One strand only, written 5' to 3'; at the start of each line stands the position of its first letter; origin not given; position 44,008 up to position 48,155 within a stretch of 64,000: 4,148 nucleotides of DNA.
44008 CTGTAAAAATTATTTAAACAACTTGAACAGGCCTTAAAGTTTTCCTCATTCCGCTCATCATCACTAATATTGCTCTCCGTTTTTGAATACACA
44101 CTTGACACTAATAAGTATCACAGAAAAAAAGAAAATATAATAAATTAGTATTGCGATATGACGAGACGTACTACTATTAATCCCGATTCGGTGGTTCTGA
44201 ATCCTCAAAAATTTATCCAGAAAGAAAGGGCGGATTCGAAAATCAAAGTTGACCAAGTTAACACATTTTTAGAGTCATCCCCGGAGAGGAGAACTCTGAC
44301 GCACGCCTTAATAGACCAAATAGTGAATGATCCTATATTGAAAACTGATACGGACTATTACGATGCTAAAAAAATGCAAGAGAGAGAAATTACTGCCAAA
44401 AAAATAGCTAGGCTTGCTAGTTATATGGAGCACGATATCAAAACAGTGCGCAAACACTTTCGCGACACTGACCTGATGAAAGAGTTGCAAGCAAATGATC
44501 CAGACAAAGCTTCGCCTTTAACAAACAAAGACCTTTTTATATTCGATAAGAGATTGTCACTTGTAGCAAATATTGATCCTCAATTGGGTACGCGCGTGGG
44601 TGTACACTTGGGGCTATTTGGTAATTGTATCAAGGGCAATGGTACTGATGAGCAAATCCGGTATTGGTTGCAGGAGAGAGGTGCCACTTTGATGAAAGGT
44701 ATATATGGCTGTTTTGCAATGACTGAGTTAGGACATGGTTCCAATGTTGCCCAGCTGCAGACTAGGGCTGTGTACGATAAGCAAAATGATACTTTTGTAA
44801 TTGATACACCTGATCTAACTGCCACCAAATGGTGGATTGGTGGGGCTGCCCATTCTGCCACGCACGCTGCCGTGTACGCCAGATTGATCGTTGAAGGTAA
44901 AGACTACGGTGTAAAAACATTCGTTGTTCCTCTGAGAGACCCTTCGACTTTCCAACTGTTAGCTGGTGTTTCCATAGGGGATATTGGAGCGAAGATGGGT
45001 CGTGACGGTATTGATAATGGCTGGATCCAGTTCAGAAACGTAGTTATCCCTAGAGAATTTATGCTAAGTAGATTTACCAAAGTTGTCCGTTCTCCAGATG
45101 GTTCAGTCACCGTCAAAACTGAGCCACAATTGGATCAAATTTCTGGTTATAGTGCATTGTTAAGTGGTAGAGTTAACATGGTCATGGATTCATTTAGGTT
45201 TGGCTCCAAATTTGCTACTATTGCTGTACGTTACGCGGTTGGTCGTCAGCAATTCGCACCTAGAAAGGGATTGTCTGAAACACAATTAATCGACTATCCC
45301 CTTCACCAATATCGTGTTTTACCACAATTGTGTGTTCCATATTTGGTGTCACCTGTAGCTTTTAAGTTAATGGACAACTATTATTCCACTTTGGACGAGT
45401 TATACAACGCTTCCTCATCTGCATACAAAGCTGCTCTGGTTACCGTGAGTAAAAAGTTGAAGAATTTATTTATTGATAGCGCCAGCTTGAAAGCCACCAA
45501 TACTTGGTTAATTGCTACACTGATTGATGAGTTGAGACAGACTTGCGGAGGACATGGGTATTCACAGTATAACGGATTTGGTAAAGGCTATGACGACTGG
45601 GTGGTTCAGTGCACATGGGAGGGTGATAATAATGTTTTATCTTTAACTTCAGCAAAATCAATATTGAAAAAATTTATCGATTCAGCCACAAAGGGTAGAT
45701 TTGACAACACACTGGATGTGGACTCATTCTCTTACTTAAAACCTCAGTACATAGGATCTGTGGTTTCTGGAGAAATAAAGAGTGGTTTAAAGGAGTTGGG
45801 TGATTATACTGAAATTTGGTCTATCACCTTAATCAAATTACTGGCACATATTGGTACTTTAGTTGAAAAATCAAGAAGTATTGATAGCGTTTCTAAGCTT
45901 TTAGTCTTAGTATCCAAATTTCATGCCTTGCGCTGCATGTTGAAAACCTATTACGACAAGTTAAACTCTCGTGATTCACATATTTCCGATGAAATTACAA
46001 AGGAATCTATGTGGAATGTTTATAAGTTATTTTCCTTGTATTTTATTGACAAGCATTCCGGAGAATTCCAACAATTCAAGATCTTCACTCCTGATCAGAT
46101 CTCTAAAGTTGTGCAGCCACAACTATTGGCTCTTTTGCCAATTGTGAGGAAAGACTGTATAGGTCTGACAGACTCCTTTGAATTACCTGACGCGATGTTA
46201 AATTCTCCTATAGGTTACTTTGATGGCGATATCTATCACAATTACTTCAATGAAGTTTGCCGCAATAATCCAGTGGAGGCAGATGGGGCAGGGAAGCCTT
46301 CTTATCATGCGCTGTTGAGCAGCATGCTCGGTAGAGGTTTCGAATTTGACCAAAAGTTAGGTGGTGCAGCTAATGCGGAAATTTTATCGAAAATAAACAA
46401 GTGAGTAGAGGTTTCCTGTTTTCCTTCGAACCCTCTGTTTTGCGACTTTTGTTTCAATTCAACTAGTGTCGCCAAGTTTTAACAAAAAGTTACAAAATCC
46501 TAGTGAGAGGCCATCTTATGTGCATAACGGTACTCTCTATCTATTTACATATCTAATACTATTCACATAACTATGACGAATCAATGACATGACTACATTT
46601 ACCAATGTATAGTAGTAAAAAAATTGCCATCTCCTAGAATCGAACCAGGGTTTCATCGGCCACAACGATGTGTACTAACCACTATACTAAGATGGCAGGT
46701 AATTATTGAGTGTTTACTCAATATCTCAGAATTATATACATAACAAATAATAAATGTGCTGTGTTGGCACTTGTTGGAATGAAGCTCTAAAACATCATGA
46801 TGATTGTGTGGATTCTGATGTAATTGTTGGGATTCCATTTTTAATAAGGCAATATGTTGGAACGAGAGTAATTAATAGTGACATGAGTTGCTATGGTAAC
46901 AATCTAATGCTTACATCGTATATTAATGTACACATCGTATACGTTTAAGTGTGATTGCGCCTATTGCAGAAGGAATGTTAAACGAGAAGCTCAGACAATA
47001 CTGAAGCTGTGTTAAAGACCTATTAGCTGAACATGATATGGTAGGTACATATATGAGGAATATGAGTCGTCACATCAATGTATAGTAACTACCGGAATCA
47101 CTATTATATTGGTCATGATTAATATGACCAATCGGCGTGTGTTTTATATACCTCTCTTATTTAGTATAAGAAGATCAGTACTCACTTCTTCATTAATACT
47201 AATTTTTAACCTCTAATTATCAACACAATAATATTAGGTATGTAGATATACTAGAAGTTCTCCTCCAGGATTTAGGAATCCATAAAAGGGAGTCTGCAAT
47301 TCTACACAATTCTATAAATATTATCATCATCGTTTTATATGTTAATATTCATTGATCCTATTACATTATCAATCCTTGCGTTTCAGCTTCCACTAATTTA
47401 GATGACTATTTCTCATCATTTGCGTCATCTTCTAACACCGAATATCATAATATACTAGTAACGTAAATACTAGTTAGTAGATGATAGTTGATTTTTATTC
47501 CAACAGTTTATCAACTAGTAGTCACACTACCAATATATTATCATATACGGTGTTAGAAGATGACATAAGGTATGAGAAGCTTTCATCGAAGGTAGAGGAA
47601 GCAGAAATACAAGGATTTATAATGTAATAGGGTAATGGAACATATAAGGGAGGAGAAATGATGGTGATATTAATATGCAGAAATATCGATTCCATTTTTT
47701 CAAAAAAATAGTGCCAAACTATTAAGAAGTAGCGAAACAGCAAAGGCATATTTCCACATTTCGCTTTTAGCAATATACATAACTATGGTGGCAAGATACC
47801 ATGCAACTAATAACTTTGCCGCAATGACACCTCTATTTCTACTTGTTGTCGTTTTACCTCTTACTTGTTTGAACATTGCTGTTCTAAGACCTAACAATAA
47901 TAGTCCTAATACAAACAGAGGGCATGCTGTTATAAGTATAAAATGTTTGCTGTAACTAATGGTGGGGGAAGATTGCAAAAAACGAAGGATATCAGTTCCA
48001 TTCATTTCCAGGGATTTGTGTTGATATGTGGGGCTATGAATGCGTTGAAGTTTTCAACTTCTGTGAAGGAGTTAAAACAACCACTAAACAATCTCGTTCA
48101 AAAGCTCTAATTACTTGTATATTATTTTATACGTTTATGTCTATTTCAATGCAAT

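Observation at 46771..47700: Nested LTR insertion: Ty4-type tau inside a Ty1-type delta with intact 5-bp target-site duplication, next to tRNA-His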

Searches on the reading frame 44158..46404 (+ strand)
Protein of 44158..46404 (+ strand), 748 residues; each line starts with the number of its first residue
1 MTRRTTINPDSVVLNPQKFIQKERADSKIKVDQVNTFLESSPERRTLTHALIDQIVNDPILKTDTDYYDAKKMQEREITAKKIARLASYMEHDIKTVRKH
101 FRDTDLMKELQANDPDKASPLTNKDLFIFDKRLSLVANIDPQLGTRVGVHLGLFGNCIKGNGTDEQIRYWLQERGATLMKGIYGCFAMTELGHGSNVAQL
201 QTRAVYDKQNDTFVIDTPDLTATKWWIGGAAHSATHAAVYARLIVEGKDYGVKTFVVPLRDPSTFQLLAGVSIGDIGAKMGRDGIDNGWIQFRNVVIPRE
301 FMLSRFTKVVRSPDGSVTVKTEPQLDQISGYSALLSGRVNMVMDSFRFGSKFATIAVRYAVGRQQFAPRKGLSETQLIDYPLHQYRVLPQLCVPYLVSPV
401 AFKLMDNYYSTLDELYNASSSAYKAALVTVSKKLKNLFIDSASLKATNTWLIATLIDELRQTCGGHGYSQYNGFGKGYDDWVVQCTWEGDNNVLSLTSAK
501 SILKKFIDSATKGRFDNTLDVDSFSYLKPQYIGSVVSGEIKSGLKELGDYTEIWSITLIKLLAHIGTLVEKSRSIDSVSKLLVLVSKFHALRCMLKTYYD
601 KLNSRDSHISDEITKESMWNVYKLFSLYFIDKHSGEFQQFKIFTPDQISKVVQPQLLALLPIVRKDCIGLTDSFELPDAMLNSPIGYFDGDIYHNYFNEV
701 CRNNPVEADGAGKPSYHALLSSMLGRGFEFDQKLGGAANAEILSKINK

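Call 10: find_encoding_contigs(protein=window:44158-46404:+, flank=4000, max_places=10)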
Protein window:44158-46404:+ (748 aa): 23 contigs read that carry it; 2 places shown.
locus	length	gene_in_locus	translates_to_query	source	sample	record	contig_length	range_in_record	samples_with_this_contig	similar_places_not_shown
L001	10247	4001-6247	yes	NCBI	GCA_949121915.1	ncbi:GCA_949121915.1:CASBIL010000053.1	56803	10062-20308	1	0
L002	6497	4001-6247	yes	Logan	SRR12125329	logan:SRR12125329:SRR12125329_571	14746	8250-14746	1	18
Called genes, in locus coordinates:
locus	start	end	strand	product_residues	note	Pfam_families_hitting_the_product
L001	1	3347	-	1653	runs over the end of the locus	PF01394:Clathrin_propel (faint), PF09268:Clathrin-link (weak), PF13838:Clathrin_H_link, PF00637:Clathrin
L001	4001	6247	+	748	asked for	PF14749:Acyl-CoA_ox_N, PF02770:Acyl-CoA_dh_M, PF22924:ACOX_C_alpha1, PF01756:ACOX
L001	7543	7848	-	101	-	PF23480:YGL204C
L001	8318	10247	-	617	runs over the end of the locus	PF00450:Peptidase_S10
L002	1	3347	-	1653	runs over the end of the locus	PF01394:Clathrin_propel (faint), PF09268:Clathrin-link (weak), PF13838:Clathrin_H_link, PF00637:Clathrin, PF23953:TPR_COPA_B (faint), PF00637:Clathrin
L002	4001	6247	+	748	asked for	PF14749:Acyl-CoA_ox_N, PF02770:Acyl-CoA_dh_M, PF22924:ACOX_C_alpha1, PF01756:ACOX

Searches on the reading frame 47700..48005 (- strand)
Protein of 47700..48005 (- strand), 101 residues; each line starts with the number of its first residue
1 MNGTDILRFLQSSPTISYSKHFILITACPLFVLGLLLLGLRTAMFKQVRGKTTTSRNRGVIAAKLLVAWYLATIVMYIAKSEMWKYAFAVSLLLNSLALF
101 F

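Call 15: find_encoding_contigs(protein=window:47700-48005:-, flank=3500, max_places=10)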
Protein window:47700-48005:- (101 aa): 24 contigs read that carry it; 10 places shown.
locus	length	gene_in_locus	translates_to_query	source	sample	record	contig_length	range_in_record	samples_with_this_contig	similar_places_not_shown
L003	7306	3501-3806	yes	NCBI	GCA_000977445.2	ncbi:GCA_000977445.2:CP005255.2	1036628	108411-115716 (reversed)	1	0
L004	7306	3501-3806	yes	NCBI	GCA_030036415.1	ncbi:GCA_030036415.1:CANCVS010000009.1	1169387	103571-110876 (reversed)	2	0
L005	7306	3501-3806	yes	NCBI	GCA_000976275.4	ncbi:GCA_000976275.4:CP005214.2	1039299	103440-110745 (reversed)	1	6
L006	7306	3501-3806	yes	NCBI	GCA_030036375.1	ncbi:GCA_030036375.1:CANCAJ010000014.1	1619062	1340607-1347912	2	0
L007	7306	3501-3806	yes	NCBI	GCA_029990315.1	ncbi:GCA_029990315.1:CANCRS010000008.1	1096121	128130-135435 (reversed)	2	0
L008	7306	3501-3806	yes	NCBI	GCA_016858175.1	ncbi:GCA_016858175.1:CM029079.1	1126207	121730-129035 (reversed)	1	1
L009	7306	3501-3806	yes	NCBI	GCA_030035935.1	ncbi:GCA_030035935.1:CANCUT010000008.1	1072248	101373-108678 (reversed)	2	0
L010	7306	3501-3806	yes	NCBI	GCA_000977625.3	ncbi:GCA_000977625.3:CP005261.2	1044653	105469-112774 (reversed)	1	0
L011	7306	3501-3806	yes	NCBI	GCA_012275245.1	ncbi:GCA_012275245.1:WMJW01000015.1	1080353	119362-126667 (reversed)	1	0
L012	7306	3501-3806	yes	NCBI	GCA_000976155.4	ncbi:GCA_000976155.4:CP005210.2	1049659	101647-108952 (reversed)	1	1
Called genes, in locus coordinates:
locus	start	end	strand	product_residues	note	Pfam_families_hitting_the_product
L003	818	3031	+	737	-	-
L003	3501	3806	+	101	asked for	PF23480:YGL204C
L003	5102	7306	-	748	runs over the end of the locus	PF14749:Acyl-CoA_ox_N, PF02770:Acyl-CoA_dh_M, PF22924:ACOX_C_alpha1, PF01756:ACOX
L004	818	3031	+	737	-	PF00450:Peptidase_S10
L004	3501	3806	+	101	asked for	PF23480:YGL204C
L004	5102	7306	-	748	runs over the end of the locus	PF14749:Acyl-CoA_ox_N, PF02770:Acyl-CoA_dh_M, PF22924:ACOX_C_alpha1, PF01756:ACOX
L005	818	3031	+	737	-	-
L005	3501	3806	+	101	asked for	PF23480:YGL204C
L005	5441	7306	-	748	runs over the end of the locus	PF14749:Acyl-CoA_ox_N, PF02770:Acyl-CoA_dh_M, PF22924:ACOX_C_alpha1, PF01756:ACOX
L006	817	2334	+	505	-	PF00450:Peptidase_S10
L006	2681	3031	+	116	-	-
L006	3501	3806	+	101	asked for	PF23480:YGL204C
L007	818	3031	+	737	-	-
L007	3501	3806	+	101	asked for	PF23480:YGL204C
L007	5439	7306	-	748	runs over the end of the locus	PF14749:Acyl-CoA_ox_N, PF02770:Acyl-CoA_dh_M, PF22924:ACOX_C_alpha1, PF01756:ACOX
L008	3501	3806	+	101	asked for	PF23480:YGL204C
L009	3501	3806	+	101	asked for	PF23480:YGL204C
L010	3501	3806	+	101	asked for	PF23480:YGL204C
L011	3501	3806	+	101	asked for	PF23480:YGL204C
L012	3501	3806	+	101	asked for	PF23480:YGL204C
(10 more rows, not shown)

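Call 28: search_protein_families(library=pfam, proteins=[window:47700-48005:-])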
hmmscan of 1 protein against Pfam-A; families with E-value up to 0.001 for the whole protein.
window:47700-48005:- (101 aa): 1 family
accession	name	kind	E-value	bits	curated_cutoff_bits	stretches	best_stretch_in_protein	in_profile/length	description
PF23480.1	YGL204C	-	8e-68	225.8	27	1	1-101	1-101/101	YGL204C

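Call 36: find_encoding_contigs(protein=window:47700-48005:-, flank=10000, max_places=4)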
Protein window:47700-48005:- (101 aa): 24 contigs read that carry it; 4 places shown.
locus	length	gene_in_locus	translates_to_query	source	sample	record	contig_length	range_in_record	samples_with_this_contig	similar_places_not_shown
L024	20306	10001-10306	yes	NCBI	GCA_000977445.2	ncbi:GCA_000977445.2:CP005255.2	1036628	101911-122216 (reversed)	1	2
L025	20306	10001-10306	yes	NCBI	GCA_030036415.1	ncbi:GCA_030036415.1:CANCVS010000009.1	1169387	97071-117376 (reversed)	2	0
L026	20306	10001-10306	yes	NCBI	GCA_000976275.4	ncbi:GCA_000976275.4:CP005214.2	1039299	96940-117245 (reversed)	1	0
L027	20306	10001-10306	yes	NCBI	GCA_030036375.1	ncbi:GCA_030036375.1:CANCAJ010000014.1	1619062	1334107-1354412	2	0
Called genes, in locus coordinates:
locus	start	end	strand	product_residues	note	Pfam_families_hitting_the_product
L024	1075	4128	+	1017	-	PF14551:MCM_N, PF17207:MCM_OB, PF00493:MCM, PF01078:Mg_chelatase (weak), PF17855:MCM_lid, PF18263:WHD_MCM6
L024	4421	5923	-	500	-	PF00155:Aminotran_1_2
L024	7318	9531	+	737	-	-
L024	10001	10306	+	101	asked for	PF23480:YGL204C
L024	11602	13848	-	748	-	PF14749:Acyl-CoA_ox_N, PF02770:Acyl-CoA_dh_M, PF22924:ACOX_C_alpha1, PF01756:ACOX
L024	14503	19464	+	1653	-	PF01394:Clathrin_propel (faint), PF09268:Clathrin-link (weak), PF13838:Clathrin_H_link, PF00637:Clathrin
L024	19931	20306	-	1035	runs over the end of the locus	PF14826:FACT-Spt16_Nlob, PF00557:Peptidase_M24, PF08644:SPT16, PF24824:PH_SPT16, PF08512:Rttp106-like_middle, PF21091:SPT16_C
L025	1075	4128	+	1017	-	PF14551:MCM_N, PF17207:MCM_OB, PF00493:MCM, PF01078:Mg_chelatase (weak), PF17855:MCM_lid, PF18263:WHD_MCM6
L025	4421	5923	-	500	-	PF00155:Aminotran_1_2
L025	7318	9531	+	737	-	PF00450:Peptidase_S10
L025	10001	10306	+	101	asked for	PF23480:YGL204C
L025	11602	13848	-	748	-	PF14749:Acyl-CoA_ox_N, PF02770:Acyl-CoA_dh_M, PF22924:ACOX_C_alpha1, PF01756:ACOX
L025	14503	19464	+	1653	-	PF01394:Clathrin_propel (faint), PF09268:Clathrin-link (weak), PF13838:Clathrin_H_link, PF00637:Clathrin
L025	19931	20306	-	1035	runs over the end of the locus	PF14826:FACT-Spt16_Nlob, PF00557:Peptidase_M24, PF08644:SPT16, PF24824:PH_SPT16, PF08512:Rttp106-like_middle, PF21091:SPT16_C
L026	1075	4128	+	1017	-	PF14551:MCM_N, PF17207:MCM_OB, PF00493:MCM, PF01078:Mg_chelatase (weak), PF17855:MCM_lid, PF18263:WHD_MCM6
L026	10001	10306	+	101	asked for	PF23480:YGL204C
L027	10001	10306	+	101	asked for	PF23480:YGL204C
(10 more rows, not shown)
